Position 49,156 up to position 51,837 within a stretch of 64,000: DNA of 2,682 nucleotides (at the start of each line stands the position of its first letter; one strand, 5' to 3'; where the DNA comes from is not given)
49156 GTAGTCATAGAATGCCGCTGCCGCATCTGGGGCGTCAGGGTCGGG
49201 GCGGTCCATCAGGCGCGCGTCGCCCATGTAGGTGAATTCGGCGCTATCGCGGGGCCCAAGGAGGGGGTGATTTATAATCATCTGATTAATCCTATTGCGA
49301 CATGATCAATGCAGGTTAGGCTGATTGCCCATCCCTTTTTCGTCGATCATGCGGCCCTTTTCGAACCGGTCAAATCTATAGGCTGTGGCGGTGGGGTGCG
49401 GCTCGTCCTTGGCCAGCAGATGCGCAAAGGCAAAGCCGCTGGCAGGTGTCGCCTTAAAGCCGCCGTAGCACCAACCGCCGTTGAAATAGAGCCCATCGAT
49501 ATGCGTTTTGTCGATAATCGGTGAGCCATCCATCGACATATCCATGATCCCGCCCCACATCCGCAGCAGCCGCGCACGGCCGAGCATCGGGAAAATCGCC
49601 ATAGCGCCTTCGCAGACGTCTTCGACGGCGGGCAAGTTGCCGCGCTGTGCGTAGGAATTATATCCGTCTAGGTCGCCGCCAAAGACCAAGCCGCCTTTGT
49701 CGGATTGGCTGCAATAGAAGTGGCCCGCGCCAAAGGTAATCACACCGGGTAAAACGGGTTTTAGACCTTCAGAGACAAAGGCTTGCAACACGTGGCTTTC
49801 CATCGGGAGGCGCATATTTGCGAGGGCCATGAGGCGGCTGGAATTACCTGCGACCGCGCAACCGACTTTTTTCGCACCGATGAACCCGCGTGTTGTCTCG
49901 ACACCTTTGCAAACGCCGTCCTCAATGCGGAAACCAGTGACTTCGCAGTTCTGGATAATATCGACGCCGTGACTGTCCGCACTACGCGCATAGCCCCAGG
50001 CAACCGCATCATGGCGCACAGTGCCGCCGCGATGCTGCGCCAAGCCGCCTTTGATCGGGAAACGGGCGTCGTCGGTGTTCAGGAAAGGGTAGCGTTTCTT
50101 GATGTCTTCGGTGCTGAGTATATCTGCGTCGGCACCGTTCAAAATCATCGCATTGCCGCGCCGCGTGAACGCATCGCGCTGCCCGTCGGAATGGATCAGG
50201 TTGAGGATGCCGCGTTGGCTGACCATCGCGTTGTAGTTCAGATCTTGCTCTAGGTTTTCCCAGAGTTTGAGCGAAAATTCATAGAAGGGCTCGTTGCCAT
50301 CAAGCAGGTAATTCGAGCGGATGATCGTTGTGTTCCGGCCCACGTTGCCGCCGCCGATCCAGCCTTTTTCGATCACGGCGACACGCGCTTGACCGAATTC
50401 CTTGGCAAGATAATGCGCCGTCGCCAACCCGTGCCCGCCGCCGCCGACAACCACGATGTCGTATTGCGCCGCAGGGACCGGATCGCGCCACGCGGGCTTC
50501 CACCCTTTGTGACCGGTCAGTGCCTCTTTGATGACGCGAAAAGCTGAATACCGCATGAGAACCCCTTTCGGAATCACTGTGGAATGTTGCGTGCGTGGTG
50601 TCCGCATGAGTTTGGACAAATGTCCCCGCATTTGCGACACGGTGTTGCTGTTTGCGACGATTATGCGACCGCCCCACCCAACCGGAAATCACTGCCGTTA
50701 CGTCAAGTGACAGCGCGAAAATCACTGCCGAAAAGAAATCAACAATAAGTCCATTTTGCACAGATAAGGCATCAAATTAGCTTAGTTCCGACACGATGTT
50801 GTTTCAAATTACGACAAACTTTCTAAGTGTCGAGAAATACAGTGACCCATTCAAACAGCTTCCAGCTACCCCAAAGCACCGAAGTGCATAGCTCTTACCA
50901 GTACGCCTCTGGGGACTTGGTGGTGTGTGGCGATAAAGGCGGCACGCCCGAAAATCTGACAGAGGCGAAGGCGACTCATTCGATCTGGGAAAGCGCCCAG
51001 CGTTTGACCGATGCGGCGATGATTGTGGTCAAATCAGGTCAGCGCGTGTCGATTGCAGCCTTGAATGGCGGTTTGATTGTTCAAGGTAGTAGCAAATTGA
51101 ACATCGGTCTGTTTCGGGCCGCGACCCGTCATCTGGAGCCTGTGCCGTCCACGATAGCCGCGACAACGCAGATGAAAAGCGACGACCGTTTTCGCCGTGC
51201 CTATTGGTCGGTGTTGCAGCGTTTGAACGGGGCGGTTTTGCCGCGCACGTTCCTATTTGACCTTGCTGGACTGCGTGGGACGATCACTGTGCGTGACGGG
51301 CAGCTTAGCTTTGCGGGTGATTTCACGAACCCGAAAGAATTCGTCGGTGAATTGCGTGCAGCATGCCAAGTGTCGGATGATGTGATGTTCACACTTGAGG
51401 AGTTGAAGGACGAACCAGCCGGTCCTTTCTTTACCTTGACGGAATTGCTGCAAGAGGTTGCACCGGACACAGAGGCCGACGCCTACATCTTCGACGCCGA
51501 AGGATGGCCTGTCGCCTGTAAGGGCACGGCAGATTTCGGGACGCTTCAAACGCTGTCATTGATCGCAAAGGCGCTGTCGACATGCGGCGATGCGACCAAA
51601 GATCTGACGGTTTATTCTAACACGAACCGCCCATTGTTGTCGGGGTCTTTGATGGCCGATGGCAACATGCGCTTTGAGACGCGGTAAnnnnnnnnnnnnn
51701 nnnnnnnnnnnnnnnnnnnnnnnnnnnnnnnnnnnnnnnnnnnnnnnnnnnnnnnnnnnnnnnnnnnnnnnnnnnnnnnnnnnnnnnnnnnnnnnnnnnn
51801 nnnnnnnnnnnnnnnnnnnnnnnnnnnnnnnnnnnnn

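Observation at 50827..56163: Candidate new system: Roadblock/PATAN-like protein + two dynamin-like GTPases + Roadblock + short LOV photoreceptor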

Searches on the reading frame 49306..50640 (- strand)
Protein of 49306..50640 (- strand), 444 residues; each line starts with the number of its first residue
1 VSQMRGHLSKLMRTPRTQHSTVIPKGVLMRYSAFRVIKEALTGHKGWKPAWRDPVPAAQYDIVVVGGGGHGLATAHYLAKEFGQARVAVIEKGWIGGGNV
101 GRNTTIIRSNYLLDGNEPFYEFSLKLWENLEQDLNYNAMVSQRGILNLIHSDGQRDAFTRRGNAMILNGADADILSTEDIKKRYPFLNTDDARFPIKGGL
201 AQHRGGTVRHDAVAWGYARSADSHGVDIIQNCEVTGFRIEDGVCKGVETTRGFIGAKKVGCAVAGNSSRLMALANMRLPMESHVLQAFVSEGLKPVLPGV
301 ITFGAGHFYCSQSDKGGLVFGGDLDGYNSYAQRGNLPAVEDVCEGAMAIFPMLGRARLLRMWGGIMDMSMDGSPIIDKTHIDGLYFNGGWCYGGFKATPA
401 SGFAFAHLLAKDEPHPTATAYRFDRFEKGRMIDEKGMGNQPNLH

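Call 65: search_protein_families(library=pfam, proteins=[window:49306-50640:-], max_evalue=0.001)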
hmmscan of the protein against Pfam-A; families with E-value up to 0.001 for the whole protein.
window:49306-50640:- (444 aa): 6 families
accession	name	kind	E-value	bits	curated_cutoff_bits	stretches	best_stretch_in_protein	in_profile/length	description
PF01266.30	DAO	-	2.8e-62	211.7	27.9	1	61-407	1-352/353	FAD dependent oxidoreductase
PF13450.12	NAD_binding_8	-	2e-06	28.4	21.9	1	64-104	1-39/68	NAD(P)-binding Rossmann-like domain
PF01946.23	Thi4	-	6.3e-06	26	26.2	1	57-99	15-57/235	Thi4 family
PF04820.20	Trp_halogenase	-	0.00013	21.4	21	1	61-104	1-46/458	Tryptophan halogenase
PF07992.20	Pyr_redox_2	-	0.00022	21.2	26.1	0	60-123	1-57/291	Pyridine nucleotide-disulphide oxidoreductase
PF00890.30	FAD_binding_2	-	0.00032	20.4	20.4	0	61-93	1-31/414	FAD binding domain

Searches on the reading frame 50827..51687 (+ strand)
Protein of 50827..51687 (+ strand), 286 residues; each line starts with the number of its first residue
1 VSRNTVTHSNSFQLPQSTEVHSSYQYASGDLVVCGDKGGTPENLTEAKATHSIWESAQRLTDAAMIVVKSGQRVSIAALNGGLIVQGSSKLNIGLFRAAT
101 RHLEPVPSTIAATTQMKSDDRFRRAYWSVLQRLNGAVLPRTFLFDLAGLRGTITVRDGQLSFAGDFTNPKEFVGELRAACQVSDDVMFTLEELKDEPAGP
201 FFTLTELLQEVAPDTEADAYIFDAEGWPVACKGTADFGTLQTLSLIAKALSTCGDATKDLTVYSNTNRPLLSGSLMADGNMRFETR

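Call 3: search_protein_families(library=pfam, proteins=[window:50827-51687:+], max_evalue=1)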
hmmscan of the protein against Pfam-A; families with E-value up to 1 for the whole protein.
window:50827-51687:+ (286 aa): 0 families

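Call 4: search_protein_families(library=ncbifam, proteins=[window:50827-51687:+], max_evalue=1)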
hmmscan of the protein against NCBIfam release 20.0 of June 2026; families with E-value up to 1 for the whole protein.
window:50827-51687:+ (286 aa): 3 families
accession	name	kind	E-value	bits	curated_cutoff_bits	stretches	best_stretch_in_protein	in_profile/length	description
NF000148.1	SMR_qac_pB8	exception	0.083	13.5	200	0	109-131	14-36/110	Qac-pB8 family quaternary ammonium compound efflux SMR transporter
NF007445.0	PRK10001.1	equivalog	0.1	11.3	765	1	59-94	104-139/400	serine-type D-Ala-D-Ala carboxypeptidase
NF002075.0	PRK00913.2-2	equivalog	0.14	11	468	1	142-184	369-410/502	leucyl aminopeptidase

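Call 5: search_protein_families(library=padloc, proteins=[window:50827-51687:+], max_evalue=1)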
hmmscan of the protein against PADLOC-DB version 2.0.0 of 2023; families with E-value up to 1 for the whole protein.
window:50827-51687:+ (286 aa): 0 families

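Call 18: find_homologous_proteins(query=window:50827-51687:+, max_evalue=0.001)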
Query window:50827-51687:+ (286 aa): 8 proteins with E <= 0.001 among 1668 candidates.
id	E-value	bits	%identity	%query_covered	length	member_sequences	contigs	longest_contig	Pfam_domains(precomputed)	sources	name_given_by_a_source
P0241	1.1e-182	623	100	98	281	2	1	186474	-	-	-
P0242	2.1e-82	295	49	98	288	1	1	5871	-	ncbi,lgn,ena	-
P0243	1.9e-74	269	48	92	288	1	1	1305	-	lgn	-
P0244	2.7e-69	252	43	97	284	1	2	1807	-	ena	-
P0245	8.3e-67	244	43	97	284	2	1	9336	-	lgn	-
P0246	7.1e-54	201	39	93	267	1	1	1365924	-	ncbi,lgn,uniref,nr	ncbi:hypothetical protein [Jannaschia pohangensis]|uniref:Uncharacterized protein n=1 Tax=Jannaschia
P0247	3.6e-53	199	35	96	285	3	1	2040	-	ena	-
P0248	4.8e-45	172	35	97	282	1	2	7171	-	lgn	-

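Call 44: search_solved_structures(query=A3, max_evalue=10)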
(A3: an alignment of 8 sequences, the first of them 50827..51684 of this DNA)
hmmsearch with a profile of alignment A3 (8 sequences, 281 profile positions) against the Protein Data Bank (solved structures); distinct sequences matched with E-value up to 10: 1.
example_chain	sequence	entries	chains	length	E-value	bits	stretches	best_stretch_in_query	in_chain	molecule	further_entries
3it9_A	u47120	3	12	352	0.2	13.9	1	49-90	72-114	D-alanyl-D-alanine carboxypeptidase dacC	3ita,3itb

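Call 50: predict_structure(alignment_id=A3)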
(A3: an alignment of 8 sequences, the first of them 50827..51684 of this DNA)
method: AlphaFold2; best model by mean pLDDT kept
length: 286 residues; sequences in the alignment: 8
mean_pLDDT: 84.7   pTM: 0.82
mean pLDDT of the five models: 84.7, 84.6, 84.3, 84.0, 83.5
residues with pLDDT >= 90: 126; 70-90: 124; 50-70: 26; < 50: 10
segments of 3 or more residues with pLDDT < 50: 1-10
pLDDT, mean of each block of 10 residues (from residue 1): 35 73 88 77 88 90 92 91 90 87 82 67 90 88 91 92 94 94 80 79 91 83 91 82 91 79 93 92 90
secondary structure, 60 per line:
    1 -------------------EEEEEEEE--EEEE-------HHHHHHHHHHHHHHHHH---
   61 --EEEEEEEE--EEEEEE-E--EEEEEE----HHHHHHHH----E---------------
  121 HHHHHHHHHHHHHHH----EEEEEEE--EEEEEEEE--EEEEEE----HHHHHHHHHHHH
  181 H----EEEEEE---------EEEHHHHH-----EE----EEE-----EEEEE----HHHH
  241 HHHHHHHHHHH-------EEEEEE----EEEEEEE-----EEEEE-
elements in order: E20-27 E30-33 H41-57 E63-70 E73-78 E83-88 H93-100 H121-135 E140-146 E149-156 E159-164 H169-181 E186-191 E201-203 H204-208 E220-222 E228-232 H237-251 E259-264 E269-275 E281-285

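Call 53: fold_search(model_id=the predicted structure, library=pdb)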
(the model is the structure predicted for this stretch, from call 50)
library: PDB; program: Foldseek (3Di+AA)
matches with E <= 10: 838; with E <= 0.001: 0
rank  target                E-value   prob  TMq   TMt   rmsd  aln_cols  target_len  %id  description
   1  7ypf_A                1.0e-03  0.44  0.19  0.20  15.5       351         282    8  Crystal structure of AsfvPCNA in space group of P1 (released 2023-08-02)
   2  7ype                  1.6e-03  0.38  0.20  0.20  15.3       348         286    8  Crystal structure of AsfvPCNA in space group of P63 (released 2023-07-26)
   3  3rv8_D                3.6e-03  0.15  0.14  0.11  19.4       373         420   11  Structure of a M. tuberculosis Salicylate Synthase, MbtI, in Complex with an Inhibitor with Cyclopropyl R-Group (released 2012-05-09)
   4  3rv7_B                6.4e-03  0.12  0.14  0.11  19.5       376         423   12  Structure of a M. tuberculosis Salicylate Synthase, MbtI, in Complex with an Inhibitor with Isopropyl R-Group (released 2012-05-09)
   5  3rv7_C                6.8e-03  0.13  0.15  0.11  19.2       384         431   12  Structure of a M. tuberculosis Salicylate Synthase, MbtI, in Complex with an Inhibitor with Isopropyl R-Group (released 2012-05-09)
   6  8qc4_A                7.6e-03  0.12  0.14  0.11  19.4       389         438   10  M. tuberculosis salicylate synthase MbtI in complex with 5-(3-carboxyphenyl)furan-2-carboxylic acid (released 2023-11-15)
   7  3rv7_A                8.1e-03  0.13  0.14  0.11  18.9       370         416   13  Structure of a M. tuberculosis Salicylate Synthase, MbtI, in Complex with an Inhibitor with Isopropyl R-Group (released 2012-05-09)
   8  3st6_D                8.1e-03  0.12  0.14  0.11  19.5       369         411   10  Structure of a M. tuberculosis Synthase, MbtI, in Complex with an Isochorismate Analogue Inhibitor (released 2012-05-30)
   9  5y3a_G                9.1e-03  1.00  0.24  0.55   3.6        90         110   18  Crystal structure of Ragulator complex (p18 49-161) (released 2017-12-27)
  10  7stb_F                9.1e-03  0.28  0.20  0.20  15.6       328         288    9  Closed state of Rad24-RFC:9-1-1 bound to a 5' ss/dsDNA junction (released 2022-03-23)
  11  3log_D                9.1e-03  0.10  0.13  0.10  19.4       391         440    9  Crystal structure of MbtI from Mycobacterium tuberculosis (released 2011-02-09)
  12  5tup_C                9.6e-03  0.23  0.18  0.20  14.7       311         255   10  X-ray Crystal Structure of the Aspergillus fumigatus Sliding Clamp (released 2017-02-22)
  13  7qu9_C                9.6e-03  0.08  0.11  0.09  21.5       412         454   11  Structure of aminodeoxychorismate synthase component 1 (PabB) from Bacillus subtilis spizizenii. (released 2023-01-25)
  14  6za4_B                1.1e-02  0.12  0.14  0.11  19.2       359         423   10  M. tuberculosis salicylate synthase MbtI in complex with 5-(3-cyanophenyl)furan-2-carboxylate (released 2020-07-01)
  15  3rv9_D                1.1e-02  0.12  0.15  0.11  19.7       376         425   12  Structure of a M. tuberculosis Salicylate Synthase, MbtI, in Complex with an Inhibitor with Ethyl R-Group (released 2012-05-09)
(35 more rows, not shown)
